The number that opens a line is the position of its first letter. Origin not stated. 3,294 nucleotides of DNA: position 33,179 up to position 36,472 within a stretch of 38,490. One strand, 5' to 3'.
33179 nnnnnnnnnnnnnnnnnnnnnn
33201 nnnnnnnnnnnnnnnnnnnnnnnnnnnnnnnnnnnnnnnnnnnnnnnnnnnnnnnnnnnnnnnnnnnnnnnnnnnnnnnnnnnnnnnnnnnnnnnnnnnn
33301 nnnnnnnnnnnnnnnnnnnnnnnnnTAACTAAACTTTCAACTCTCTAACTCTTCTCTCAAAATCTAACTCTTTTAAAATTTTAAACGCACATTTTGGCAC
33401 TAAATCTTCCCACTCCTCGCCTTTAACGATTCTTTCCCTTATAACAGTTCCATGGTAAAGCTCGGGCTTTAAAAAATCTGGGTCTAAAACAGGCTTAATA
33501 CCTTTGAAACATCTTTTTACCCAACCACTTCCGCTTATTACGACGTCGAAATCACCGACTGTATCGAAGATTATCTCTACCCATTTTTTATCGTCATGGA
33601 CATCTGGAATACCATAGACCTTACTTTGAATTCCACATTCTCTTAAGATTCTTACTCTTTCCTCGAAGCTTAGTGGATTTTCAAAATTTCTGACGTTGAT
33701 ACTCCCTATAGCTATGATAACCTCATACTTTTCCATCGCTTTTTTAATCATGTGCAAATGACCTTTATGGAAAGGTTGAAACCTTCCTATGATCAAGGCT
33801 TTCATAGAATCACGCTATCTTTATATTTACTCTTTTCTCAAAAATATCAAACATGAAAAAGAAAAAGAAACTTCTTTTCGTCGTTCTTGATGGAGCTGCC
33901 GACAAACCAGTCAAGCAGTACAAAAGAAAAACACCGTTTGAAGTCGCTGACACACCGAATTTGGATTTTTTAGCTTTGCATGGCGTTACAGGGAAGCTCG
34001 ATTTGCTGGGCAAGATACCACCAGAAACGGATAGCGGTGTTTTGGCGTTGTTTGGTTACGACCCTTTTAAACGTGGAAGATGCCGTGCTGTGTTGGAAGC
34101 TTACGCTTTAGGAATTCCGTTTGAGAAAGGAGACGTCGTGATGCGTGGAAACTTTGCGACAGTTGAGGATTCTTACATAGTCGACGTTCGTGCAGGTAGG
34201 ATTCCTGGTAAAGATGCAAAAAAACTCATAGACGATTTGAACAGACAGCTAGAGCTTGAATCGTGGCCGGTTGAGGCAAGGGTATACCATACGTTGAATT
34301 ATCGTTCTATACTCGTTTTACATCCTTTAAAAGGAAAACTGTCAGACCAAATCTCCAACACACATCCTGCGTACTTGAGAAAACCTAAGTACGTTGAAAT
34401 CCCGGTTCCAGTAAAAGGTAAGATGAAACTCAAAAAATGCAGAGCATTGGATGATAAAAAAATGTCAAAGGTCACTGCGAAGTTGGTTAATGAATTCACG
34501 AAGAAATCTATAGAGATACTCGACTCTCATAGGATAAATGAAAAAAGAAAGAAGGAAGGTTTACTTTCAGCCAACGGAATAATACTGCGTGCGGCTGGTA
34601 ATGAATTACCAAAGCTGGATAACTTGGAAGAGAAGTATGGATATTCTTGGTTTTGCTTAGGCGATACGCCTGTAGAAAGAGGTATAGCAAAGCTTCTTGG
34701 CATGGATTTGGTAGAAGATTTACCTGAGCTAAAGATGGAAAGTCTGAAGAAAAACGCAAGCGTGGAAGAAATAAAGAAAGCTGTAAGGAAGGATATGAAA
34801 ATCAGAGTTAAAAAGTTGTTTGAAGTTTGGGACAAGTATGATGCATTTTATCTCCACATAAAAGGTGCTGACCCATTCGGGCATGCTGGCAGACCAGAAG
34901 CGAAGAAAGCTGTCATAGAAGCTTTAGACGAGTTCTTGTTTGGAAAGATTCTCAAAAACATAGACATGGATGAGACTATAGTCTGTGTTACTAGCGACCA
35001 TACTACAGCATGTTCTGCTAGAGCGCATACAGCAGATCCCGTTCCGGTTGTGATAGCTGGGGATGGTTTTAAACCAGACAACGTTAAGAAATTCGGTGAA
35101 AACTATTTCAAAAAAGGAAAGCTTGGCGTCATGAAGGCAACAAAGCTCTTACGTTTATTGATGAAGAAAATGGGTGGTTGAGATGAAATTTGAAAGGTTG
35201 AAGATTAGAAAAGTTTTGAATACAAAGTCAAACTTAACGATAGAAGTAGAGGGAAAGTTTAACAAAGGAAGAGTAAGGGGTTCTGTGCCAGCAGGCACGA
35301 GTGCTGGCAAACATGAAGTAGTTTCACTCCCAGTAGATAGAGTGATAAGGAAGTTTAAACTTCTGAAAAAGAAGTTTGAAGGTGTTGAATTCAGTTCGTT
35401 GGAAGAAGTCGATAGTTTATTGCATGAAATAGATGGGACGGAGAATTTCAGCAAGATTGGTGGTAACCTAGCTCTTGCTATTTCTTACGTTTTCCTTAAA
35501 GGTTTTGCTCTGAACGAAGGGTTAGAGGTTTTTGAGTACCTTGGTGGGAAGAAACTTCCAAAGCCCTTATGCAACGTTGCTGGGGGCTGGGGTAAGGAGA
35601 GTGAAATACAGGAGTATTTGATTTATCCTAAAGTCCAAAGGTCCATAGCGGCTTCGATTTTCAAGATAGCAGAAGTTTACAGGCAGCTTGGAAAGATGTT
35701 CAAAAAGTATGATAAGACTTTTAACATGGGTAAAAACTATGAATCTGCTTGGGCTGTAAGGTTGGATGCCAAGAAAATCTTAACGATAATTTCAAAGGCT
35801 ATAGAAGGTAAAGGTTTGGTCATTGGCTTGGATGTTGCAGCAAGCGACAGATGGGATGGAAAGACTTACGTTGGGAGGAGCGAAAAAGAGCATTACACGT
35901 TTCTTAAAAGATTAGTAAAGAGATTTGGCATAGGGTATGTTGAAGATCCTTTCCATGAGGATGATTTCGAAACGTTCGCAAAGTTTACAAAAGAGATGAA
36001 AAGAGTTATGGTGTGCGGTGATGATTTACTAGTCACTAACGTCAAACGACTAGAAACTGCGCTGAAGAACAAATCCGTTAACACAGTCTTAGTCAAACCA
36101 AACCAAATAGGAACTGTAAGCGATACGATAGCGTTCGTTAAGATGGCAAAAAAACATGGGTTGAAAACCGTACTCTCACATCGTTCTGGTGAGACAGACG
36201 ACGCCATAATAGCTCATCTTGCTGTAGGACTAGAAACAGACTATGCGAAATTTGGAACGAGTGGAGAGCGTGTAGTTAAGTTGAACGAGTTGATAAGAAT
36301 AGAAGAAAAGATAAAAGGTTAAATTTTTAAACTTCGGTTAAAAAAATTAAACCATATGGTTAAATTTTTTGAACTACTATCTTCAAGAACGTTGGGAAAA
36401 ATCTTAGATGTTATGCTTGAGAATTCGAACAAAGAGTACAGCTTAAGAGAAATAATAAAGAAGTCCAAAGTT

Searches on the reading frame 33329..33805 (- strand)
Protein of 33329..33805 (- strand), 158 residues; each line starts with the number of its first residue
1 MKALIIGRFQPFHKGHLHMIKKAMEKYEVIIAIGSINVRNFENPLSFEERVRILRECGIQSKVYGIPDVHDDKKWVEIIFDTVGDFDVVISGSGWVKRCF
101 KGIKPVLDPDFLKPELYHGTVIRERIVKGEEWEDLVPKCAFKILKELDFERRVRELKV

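Call 89: search_protein_families(library=pfam, proteins=[window:33329-33805:-])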
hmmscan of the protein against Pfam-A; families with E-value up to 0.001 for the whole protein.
window:33329-33805:- (158 aa): 2 families
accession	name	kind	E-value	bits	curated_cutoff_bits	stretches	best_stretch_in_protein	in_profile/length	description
PF01467.32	CTP_transf_like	-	1e-10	42.4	21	1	5-68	2-68/133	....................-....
PF05636.17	HIGH_NTase1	-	8.2e-05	22.5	27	0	5-33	6-36/402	HIGH Nucleotidyl Transferase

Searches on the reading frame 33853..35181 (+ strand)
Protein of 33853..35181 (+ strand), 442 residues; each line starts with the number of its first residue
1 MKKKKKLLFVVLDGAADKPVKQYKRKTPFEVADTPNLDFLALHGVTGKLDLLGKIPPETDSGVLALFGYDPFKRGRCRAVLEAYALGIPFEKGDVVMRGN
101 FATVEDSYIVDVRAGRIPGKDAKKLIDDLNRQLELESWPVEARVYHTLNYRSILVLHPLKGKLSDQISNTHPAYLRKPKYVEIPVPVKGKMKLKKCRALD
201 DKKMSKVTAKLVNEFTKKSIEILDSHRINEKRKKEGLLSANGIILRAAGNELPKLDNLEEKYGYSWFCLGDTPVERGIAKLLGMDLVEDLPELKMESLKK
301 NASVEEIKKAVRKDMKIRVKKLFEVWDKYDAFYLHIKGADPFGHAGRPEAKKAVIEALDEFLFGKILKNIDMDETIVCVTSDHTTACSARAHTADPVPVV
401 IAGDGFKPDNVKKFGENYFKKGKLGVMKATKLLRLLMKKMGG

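Call 5: search_protein_families(library=pfam, proteins=[window:33853-35181:+])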
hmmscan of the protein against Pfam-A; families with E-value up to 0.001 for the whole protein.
window:33853-35181:+ (442 aa): 2 families
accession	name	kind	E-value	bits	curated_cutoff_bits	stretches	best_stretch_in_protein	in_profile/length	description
PF01676.23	Metalloenzyme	-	1.7e-38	133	24.3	1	5-439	1-252/252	Metalloenzyme superfamily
PF10143.14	PhosphMutase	-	2.3e-37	128.9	21.5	1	43-229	3-170/170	2,3-bisphosphoglycerate-independent phosphoglycerate mutase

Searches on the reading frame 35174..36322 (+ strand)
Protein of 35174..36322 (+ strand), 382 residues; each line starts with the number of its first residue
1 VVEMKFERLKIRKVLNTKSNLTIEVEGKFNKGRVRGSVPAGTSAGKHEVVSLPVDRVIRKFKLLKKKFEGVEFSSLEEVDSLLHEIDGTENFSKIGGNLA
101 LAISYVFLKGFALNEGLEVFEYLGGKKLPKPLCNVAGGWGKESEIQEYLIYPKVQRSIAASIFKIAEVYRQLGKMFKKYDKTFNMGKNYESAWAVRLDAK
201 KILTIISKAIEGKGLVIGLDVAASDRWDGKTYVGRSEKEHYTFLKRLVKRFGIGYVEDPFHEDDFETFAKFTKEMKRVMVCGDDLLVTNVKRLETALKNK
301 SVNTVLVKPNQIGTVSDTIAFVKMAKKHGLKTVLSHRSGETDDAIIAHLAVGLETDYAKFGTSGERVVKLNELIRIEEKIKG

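Call 5: search_protein_families(library=pfam, proteins=[window:35174-36322:+])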
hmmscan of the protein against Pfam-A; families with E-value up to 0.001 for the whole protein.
window:35174-36322:+ (382 aa): 3 families
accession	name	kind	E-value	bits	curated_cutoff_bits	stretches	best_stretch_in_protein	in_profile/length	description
PF00113.28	Enolase_C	-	4.5e-54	184.2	21.5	1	127-380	3-281/296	Enolase, C-terminal TIM barrel domain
PF03952.21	Enolase_N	-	1.6e-18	67.6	35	1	8-123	3-131/131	Enolase, N-terminal domain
PF13378.12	MR_MLE_C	-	9.8e-11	42.2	29.4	1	227-353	55-171/219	Enolase C-terminal domain-like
